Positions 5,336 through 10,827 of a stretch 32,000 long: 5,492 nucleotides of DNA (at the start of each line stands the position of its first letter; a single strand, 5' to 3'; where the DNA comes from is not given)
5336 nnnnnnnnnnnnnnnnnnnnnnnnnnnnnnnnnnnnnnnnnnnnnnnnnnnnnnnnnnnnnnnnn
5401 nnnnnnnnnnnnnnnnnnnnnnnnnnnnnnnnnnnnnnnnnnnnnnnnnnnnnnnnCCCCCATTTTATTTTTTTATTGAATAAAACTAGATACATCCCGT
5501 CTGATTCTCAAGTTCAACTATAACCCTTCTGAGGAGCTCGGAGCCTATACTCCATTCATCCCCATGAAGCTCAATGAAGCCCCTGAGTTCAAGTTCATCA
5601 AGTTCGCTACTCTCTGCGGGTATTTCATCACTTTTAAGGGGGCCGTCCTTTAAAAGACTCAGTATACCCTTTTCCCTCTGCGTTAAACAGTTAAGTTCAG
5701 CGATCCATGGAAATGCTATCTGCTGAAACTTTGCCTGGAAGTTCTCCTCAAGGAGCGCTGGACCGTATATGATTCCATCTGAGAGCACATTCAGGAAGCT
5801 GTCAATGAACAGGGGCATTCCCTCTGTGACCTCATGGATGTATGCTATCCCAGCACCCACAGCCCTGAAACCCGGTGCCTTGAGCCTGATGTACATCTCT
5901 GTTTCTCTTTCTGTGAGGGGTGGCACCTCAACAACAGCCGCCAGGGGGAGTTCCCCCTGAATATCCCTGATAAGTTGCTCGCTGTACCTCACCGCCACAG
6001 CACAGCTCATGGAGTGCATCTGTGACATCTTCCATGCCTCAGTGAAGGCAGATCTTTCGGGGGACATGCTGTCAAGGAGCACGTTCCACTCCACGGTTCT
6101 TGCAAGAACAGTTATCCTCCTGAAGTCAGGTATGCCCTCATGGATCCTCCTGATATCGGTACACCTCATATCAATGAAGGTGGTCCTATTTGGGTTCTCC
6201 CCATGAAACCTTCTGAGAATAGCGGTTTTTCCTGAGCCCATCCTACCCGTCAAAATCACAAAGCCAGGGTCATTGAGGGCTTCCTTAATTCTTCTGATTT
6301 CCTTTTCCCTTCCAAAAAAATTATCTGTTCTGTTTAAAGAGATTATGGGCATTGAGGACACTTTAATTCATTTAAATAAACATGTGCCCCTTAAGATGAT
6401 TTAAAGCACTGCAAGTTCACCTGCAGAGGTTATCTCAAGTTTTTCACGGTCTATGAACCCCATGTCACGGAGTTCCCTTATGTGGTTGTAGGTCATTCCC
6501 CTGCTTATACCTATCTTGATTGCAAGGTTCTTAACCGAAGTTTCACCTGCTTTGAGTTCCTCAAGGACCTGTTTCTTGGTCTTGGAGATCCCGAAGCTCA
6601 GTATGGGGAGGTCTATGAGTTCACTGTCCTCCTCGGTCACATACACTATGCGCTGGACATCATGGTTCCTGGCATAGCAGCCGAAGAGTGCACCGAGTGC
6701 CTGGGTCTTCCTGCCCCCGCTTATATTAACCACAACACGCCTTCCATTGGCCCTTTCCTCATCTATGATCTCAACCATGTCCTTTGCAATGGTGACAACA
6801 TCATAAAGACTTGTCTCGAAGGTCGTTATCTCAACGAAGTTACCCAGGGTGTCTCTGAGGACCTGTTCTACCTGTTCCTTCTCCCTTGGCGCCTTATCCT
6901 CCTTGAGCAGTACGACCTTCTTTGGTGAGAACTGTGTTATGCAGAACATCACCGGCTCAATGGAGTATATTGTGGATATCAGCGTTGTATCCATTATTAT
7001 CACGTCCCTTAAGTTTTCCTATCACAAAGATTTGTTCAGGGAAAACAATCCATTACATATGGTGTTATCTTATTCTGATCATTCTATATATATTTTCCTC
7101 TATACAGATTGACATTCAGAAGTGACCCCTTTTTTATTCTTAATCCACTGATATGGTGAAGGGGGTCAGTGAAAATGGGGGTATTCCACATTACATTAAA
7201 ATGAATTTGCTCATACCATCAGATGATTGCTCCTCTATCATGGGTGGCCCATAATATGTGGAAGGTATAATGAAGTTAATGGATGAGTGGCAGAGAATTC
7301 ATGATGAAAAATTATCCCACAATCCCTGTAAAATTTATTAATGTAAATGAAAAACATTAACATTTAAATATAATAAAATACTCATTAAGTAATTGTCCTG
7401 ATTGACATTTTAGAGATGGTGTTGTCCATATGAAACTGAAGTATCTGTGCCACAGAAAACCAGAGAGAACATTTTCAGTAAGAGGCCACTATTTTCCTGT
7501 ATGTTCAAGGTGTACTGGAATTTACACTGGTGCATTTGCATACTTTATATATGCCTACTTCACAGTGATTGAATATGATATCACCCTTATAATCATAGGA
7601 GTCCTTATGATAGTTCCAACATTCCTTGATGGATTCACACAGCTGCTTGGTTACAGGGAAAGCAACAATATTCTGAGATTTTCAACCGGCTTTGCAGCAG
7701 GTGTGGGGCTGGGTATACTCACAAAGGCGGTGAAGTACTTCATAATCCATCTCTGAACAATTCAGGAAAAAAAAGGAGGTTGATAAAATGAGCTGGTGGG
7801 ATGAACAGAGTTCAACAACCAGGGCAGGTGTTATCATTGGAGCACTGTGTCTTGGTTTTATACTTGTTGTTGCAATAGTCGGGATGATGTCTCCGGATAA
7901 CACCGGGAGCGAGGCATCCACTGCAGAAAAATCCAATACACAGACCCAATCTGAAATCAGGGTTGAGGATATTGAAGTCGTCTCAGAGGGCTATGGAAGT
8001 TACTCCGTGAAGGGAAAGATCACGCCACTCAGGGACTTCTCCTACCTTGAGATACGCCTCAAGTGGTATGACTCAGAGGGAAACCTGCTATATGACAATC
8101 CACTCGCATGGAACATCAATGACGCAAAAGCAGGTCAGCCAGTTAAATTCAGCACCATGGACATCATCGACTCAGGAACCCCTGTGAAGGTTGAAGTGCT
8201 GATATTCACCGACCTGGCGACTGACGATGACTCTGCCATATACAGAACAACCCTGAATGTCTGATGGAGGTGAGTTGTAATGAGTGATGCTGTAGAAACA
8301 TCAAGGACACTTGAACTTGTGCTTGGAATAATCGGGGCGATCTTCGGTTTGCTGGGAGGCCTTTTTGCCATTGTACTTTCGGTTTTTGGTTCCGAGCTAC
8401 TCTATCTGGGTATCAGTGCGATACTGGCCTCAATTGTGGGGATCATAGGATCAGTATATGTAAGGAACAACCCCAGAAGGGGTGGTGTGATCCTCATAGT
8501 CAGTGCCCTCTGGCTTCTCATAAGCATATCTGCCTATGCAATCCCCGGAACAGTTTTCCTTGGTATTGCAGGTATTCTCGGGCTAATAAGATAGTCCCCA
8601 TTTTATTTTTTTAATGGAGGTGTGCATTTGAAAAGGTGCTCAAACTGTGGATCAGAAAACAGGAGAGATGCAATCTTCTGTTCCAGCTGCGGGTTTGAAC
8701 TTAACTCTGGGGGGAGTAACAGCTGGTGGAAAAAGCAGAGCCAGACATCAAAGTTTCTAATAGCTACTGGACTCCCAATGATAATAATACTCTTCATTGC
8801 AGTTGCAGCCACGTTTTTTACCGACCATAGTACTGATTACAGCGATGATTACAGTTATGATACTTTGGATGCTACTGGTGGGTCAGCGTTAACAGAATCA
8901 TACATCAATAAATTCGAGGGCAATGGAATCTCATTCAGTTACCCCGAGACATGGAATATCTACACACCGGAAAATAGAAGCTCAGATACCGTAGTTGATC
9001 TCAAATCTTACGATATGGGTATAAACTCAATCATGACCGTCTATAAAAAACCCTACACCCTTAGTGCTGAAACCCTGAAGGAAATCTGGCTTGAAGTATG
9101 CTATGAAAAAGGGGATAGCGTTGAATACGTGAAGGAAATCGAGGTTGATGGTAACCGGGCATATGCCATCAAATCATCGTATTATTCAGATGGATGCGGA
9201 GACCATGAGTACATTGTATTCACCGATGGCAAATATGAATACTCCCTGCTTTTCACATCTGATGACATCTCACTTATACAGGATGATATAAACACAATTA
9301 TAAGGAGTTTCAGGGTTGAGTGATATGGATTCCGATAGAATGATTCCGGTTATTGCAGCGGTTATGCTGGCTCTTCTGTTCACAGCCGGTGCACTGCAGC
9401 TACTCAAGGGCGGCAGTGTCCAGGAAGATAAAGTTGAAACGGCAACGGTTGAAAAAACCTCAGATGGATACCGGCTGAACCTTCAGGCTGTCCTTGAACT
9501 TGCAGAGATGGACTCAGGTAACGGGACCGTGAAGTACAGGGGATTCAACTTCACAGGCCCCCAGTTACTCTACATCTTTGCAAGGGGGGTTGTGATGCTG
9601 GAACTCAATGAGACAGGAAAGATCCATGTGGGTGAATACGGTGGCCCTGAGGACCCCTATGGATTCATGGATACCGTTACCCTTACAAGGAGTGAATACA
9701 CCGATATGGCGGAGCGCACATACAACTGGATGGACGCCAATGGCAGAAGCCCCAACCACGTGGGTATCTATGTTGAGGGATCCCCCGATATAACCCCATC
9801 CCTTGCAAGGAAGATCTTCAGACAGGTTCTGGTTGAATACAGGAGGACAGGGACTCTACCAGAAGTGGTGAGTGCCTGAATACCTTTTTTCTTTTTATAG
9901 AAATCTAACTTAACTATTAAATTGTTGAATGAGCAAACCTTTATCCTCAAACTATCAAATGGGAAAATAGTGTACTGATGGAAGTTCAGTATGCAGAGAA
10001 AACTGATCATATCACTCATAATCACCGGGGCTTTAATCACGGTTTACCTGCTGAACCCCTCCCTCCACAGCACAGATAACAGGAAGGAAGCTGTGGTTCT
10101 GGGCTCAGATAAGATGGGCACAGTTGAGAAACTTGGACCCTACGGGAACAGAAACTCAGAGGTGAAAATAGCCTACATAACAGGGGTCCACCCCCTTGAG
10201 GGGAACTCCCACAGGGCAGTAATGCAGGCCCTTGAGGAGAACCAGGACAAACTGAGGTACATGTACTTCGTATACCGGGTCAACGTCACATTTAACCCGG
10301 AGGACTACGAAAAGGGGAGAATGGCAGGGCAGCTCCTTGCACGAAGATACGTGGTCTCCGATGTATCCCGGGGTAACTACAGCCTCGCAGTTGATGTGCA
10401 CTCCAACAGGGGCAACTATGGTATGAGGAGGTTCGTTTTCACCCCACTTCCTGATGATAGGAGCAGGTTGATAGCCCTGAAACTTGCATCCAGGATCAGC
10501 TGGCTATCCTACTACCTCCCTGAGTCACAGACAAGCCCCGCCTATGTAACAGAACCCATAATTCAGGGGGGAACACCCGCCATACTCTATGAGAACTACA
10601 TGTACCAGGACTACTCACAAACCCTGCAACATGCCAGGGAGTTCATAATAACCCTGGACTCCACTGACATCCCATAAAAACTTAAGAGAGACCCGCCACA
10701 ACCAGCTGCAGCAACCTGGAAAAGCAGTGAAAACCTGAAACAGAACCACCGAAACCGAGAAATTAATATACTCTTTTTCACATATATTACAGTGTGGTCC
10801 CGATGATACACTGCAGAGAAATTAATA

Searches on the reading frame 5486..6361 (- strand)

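Call 26: search_protein_families(library=pfam, proteins=[window:5486-6361:-], max_evalue=0.01)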
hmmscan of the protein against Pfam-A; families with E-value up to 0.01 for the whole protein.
window:5486-6361:- (291 aa): 8 families
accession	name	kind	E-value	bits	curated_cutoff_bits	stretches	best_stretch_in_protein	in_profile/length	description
PF13191.12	AAA_16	-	4.4e-10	40.7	32.6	1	14-110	1-94/167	AAA ATPase domain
PF01637.24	ATPase_2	-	5.2e-05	23.6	33.2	1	15-53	1-41/225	ATPase domain predominantly from Archaea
PF20703.3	nSTAND1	-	9.1e-05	22.7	27.1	1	12-50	13-51/379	Novel STAND NTPase 1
PF20720.3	nSTAND3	-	0.00025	21.2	27.2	1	19-51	4-36/155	Novel STAND NTPase 3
PF13401.12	AAA_22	-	0.00054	20.7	27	1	31-66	4-40/130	AAA domain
PF25201.1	nSTAND6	-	0.00085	19.8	27.7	1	16-68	2-55/148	Novel STAND NTPase 6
PF00158.32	Sigma54_activat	-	0.0075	16.4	20.2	0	21-71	11-62/168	Sigma-54 interaction domain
PF06414.18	Zeta_toxin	-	0.0076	16.1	22.3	0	26-77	11-61/199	Zeta toxin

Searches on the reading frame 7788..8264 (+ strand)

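Call 26: search_protein_families(library=pfam, proteins=[window:7788-8264:+], max_evalue=0.01)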
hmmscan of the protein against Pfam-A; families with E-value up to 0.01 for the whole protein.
window:7788-8264:+ (158 aa): 0 families

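Call 95: search_protein_families(library=pfam, proteins=[window:7788-8264:+], max_evalue=5)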
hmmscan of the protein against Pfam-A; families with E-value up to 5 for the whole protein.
window:7788-8264:+ (158 aa): 2 families
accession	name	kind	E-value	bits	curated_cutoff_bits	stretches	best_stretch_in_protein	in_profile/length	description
PF20187.3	DUF6550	-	0.072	13.8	27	1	9-66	6-61/190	Family of unknown function (DUF6550)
PF16447.10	DUF5044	-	0.094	13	25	1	87-106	152-171/178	Domain of unknown function (DUF5044)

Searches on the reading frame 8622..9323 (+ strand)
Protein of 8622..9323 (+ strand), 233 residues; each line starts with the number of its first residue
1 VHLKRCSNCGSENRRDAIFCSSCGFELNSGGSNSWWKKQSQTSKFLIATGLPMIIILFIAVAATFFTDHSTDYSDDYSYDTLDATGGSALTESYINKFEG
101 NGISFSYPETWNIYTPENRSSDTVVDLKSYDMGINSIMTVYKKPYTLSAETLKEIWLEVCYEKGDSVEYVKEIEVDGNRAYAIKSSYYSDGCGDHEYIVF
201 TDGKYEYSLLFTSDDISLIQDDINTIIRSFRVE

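Call 26: search_protein_families(library=pfam, proteins=[window:8622-9323:+], max_evalue=0.01)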
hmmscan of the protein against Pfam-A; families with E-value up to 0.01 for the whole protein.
window:8622-9323:+ (233 aa): 5 families
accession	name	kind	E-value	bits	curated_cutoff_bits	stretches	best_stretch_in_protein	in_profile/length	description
PF18933.6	PsbP_2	-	5.9e-11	43.2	27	1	52-232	5-184/184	PsbP-like protein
PF13240.11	Zn_Ribbon_1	-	2.3e-07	30.8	25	1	6-27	2-23/23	zinc-ribbon domain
PF13248.11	Zn_ribbon_3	-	3.7e-07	29.8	27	1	4-24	3-23/26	zinc-ribbon domain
PF12773.13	DZR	-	8.5e-05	23.1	27.3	1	6-28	1-23/45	Double zinc ribbon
PF24463.1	DUF7577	-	0.0064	16.5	28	0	5-24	4-23/27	Domain of unknown function (DUF7577)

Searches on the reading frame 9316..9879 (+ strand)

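Call 26: search_protein_families(library=pfam, proteins=[window:9316-9879:+], max_evalue=0.01)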
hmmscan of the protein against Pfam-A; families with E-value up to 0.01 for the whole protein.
window:9316-9879:+ (187 aa): 1 family
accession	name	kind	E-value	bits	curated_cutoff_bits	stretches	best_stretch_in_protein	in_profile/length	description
PF09373.15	PMBR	-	6.6e-17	61.1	24.9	2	120-151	2-33/33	Pseudomurein-binding repeat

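Call 95: search_protein_families(library=pfam, proteins=[window:9316-9879:+], max_evalue=5)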
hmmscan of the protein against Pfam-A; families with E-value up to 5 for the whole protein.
window:9316-9879:+ (187 aa): 1 family
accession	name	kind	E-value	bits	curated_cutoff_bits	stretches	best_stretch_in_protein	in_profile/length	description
PF09373.15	PMBR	-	6.6e-17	61.1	24.9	2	120-151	2-33/33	Pseudomurein-binding repeat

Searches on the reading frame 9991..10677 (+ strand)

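Call 26: search_protein_families(library=pfam, proteins=[window:9991-10677:+], max_evalue=0.01)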
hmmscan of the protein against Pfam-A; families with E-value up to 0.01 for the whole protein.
window:9991-10677:+ (228 aa): 0 families

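Call 95: search_protein_families(library=pfam, proteins=[window:9991-10677:+], max_evalue=5)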
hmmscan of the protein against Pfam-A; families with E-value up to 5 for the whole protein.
window:9991-10677:+ (228 aa): 1 family
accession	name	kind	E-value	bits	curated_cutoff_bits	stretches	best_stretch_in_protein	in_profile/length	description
PF20414.3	DUF6698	-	0.18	11.9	23.7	1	75-120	64-111/206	Family of unknown function (DUF6698)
